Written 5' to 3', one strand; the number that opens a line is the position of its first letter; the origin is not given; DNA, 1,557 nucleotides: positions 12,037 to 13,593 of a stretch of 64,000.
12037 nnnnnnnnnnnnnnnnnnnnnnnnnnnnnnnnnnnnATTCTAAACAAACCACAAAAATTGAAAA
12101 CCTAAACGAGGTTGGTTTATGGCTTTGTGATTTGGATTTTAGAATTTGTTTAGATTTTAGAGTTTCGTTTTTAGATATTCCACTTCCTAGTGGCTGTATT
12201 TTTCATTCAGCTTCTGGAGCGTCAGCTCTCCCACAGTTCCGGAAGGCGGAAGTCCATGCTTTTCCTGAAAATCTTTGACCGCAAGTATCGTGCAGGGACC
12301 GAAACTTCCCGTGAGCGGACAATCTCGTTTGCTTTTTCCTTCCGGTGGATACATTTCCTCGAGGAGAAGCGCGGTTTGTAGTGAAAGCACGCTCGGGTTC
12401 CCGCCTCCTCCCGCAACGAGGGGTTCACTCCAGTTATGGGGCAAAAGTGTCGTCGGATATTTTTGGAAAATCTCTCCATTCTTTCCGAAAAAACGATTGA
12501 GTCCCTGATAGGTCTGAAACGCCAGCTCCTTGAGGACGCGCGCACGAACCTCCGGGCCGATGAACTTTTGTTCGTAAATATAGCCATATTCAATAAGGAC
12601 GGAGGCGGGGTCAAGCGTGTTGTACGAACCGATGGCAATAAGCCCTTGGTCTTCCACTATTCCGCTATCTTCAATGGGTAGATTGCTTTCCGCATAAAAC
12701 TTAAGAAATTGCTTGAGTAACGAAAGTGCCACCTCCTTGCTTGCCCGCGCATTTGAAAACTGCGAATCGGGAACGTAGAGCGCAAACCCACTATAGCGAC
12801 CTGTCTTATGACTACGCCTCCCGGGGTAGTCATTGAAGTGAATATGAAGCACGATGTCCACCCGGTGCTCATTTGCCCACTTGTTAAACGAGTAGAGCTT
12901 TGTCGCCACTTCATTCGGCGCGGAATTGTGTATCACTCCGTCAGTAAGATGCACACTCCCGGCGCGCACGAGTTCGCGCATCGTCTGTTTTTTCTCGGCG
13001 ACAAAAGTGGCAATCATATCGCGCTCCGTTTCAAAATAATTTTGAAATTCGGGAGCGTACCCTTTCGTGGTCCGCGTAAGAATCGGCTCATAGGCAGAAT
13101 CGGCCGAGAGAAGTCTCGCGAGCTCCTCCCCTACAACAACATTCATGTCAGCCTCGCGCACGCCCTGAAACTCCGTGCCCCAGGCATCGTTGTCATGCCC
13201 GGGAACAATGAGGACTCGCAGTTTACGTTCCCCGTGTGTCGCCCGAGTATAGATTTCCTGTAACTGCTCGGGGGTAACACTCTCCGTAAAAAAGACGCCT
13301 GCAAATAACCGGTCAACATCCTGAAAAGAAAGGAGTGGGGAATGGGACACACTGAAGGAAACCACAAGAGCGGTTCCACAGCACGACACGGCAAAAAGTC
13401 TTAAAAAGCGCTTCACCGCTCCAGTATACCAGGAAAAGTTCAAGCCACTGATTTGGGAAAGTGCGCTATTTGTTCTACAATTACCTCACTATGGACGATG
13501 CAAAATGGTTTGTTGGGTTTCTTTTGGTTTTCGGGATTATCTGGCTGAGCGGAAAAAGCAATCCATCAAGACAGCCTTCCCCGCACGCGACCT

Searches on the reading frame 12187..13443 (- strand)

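Call 57: search_protein_families(library=pfam, proteins=[window:12187-13443:-], max_evalue=0.0001)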
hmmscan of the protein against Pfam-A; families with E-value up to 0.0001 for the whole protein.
window:12187-13443:- (418 aa): 2 families
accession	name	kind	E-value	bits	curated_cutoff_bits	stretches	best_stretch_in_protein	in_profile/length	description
PF01520.23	Amidase_3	-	1.4e-11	45.2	27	1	77-291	1-148/174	N-acetylmuramoyl-L-alanine amidase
PF01471.23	PG_binding_1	-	3.4e-09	37.2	23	1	352-412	5-57/57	Putative peptidoglycan binding domain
